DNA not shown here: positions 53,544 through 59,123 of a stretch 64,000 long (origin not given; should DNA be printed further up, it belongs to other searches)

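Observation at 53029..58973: Rhs/YD-repeat toxin with a Sec-like leader and an unassignable 123-aa tail, coupled to a CPBP (Abi-type) membrane protease as its only candidate immunity gene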

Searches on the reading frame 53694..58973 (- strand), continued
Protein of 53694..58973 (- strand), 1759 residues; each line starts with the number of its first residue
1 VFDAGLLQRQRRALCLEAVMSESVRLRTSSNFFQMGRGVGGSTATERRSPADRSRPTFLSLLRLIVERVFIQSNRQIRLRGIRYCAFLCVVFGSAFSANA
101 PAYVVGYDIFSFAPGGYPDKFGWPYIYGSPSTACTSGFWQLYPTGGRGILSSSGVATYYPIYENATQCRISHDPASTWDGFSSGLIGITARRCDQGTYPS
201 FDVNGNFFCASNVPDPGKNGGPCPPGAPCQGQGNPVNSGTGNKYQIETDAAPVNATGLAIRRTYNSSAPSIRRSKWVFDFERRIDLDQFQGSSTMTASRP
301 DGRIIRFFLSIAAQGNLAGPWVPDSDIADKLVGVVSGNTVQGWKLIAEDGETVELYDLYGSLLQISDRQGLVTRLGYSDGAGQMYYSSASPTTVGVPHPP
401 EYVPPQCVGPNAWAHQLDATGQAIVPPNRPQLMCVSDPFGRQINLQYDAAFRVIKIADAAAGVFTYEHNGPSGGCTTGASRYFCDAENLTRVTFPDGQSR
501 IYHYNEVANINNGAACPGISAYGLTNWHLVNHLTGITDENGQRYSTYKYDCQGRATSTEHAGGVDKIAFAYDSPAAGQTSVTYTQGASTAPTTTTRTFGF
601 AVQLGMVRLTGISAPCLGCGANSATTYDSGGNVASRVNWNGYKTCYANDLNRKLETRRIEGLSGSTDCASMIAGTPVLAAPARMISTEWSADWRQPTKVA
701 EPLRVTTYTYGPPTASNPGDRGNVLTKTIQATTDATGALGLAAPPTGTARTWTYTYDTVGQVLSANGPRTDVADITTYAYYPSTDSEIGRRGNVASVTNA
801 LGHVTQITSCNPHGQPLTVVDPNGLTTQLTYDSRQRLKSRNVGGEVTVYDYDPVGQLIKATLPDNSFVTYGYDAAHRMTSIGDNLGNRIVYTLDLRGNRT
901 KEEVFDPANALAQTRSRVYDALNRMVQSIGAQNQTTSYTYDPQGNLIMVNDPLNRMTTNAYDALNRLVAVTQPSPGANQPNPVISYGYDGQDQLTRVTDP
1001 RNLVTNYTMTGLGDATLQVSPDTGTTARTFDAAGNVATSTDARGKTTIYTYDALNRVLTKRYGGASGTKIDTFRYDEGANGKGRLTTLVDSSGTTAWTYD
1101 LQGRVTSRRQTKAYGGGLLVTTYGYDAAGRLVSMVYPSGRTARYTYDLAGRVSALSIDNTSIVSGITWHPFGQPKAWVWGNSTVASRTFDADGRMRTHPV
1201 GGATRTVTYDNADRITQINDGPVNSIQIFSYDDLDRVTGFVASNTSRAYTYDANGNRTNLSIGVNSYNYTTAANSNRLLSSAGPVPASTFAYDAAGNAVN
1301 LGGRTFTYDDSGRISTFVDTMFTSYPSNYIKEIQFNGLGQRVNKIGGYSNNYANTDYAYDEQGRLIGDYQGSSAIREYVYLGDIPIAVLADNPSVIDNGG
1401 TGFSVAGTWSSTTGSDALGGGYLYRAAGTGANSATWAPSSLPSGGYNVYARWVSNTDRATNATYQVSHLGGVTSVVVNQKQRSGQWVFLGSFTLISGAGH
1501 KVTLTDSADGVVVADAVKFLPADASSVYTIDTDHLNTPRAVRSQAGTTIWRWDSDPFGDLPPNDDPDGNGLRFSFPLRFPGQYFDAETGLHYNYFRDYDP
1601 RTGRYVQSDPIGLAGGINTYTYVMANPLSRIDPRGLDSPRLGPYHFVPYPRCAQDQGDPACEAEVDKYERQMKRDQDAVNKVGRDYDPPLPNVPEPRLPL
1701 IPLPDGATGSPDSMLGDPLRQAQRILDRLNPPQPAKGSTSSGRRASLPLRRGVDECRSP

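Call 57: find_encoding_contigs(protein=P0007, flank=6000, max_places=2)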
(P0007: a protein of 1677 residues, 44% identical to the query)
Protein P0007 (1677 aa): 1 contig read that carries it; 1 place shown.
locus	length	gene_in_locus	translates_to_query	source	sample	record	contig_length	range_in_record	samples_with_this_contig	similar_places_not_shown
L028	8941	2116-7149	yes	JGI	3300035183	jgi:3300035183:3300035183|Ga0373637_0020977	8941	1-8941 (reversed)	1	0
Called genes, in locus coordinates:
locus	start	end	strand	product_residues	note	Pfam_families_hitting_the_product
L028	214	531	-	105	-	PF05016:ParE_toxin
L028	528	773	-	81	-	PF03693:ParD_antitoxin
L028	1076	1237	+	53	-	-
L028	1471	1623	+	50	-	-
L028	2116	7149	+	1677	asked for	PF20148:DUF6531, PF25023:TEN_YD-shell, PF05593:RHS_repeat, PF25023:TEN_YD-shell, PF05593:RHS_repeat (weak), PF25023:TEN_YD-shell (weak), PF05593:RHS_repeat, PF25275:Golvesin_C, +1 more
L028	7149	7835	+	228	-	PF13646:HEAT_2 (faint)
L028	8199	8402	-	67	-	PF01361:Tautomerase, PF14552:Tautomerase_2 (weak)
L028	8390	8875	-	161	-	PF00892:EamA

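Call 58: find_encoding_contigs(protein=P0008, flank=6000, max_places=2)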
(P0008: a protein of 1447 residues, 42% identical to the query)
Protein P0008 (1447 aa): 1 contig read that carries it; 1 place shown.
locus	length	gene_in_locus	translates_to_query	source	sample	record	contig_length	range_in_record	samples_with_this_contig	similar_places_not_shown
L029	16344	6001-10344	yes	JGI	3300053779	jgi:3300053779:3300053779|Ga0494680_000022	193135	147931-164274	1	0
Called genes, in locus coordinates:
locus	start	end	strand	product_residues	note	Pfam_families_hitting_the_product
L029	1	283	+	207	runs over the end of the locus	PF01510:Amidase_2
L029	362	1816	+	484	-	PF00474:SSF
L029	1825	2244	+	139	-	PF01035:DNA_binding_1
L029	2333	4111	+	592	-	PF12450:vWF_A, PF00092:VWA, PF13519:VWA_2, PF13768:VWA_3, PF12034:YfbK_C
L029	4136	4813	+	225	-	PF04542:Sigma70_r2, PF08281:Sigma70_r4_2, PF04545:Sigma70_r4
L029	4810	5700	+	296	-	-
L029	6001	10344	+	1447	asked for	PF20148:DUF6531, PF05593:RHS_repeat, PF25023:TEN_YD-shell, PF05593:RHS_repeat, PF25023:TEN_YD-shell (weak), PF05593:RHS_repeat, PF25023:TEN_YD-shell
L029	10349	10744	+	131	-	-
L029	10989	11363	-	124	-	-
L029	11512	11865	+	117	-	-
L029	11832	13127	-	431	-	PF01590:GAF, PF00512:HisKA (weak), PF02518:HATPase_c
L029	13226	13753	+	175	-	PF03350:UPF0114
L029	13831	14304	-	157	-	PF01641:SelR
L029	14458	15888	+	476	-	PF22784:PTP-SAK, PF22785:Tc-R-P, PF00782:DSPc, PF22741:PTP-NADK, PF00102:Y_phosphatase, PF03747:ADP_ribosyl_GH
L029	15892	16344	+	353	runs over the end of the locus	PF15887:Peptidase_Mx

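Call 59: find_encoding_contigs(protein=P0009, flank=6000, max_places=2)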
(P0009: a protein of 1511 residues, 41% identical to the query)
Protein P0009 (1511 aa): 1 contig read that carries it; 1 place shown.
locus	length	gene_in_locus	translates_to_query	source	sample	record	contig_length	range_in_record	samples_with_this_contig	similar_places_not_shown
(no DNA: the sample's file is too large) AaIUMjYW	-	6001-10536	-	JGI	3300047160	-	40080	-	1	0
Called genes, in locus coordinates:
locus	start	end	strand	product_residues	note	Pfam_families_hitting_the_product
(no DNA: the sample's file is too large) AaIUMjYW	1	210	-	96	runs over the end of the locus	-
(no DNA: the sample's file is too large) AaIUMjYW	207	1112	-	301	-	PF01904:DUF72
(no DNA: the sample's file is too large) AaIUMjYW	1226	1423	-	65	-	PF22495:HTH_92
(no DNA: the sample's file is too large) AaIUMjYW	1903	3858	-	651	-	-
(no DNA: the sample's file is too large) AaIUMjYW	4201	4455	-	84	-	-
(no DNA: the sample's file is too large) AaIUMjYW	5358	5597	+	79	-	-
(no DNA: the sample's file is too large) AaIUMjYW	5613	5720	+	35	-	-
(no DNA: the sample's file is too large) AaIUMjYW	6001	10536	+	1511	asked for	PF20148:DUF6531, PF25023:TEN_YD-shell, PF05593:RHS_repeat (weak), PF25023:TEN_YD-shell, PF05593:RHS_repeat, PF25023:TEN_YD-shell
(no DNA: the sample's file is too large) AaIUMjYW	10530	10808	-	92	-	-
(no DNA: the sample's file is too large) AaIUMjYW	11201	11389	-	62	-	-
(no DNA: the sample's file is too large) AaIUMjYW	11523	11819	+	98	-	PF14452:Multi_ubiq (weak)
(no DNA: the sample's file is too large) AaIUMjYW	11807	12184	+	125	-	PF14462:Prok-E2_E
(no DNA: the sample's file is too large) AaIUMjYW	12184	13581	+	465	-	PF00899:ThiF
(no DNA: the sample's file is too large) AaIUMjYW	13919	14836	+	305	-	PF01972:SDH_protease, PF25145:NfeD1b_N (weak)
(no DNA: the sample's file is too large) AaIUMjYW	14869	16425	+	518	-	PF00383:dCMP_cyt_deam_1, PF14437:MafB19-deam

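Call 63: find_encoding_contigs(protein=P0012, flank=3000, max_places=1)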
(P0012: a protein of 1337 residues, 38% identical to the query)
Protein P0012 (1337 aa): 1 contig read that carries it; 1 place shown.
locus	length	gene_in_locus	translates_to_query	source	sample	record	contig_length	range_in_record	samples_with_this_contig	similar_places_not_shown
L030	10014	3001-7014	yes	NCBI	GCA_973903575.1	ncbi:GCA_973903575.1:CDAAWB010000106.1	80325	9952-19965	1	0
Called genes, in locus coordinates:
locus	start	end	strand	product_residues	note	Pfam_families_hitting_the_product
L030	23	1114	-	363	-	-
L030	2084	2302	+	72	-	-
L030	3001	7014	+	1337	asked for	PF20148:DUF6531, PF05593:RHS_repeat, PF25023:TEN_YD-shell, PF05593:RHS_repeat, PF25023:TEN_YD-shell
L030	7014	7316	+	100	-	-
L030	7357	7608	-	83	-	-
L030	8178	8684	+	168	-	-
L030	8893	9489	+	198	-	PF22483:Mu-transpos_C_2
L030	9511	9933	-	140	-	PF08279:HTH_11 (weak), PF13404:HTH_AsnC-type, PF13412:HTH_24, PF01037:AsnC_trans_reg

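Call 64: find_encoding_contigs(protein=P0014, flank=3000, max_places=1)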
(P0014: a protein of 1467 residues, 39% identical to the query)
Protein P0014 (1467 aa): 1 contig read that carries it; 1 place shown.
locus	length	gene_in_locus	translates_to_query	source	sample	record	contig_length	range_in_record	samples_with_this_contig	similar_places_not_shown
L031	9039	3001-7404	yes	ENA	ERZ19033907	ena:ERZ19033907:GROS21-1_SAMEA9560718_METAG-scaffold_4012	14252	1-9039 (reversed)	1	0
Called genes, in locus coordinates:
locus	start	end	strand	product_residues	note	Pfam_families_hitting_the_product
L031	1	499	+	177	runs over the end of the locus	PF00258:Flavodoxin_1, PF12724:Flavodoxin_5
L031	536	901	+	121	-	PF00355:Rieske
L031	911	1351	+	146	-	PF04246:RseC_MucC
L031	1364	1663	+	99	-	-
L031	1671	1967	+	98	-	PF19653:DUF6156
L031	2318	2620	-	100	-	-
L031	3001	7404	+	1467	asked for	PF20148:DUF6531, PF25023:TEN_YD-shell, PF05593:RHS_repeat, PF25023:TEN_YD-shell, PF05593:RHS_repeat, PF25023:TEN_YD-shell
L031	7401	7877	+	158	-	-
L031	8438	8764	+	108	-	-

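Call 65: find_encoding_contigs(protein=P0015, flank=3000, max_places=1)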
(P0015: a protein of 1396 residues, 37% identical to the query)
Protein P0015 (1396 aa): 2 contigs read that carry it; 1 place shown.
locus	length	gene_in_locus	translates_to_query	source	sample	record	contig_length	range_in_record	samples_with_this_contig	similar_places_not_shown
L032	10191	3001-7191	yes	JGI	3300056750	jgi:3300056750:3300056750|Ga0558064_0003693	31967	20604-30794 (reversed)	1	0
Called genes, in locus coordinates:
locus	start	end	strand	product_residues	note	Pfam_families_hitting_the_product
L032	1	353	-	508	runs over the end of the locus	?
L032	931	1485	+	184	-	PF09721:Exosortase_EpsH (weak)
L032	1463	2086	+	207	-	-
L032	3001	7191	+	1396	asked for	PF20148:DUF6531, PF05593:RHS_repeat (weak), PF05593:RHS_repeat, PF25023:TEN_YD-shell, PF05593:RHS_repeat, PF25023:TEN_YD-shell (weak), PF05593:RHS_repeat, PF25023:TEN_YD-shell, +2 more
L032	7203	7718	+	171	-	-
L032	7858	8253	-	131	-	PF00239:Resolvase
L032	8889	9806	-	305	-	PF00226:DnaJ, PF01556:DnaJ_C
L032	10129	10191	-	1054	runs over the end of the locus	PF04313:HSDR_N, PF04851:ResIII, PF18766:SWI2_SNF2, PF00270:DEAD (weak), PF22679:T1R_D3-like, PF11867:T1RH-like_C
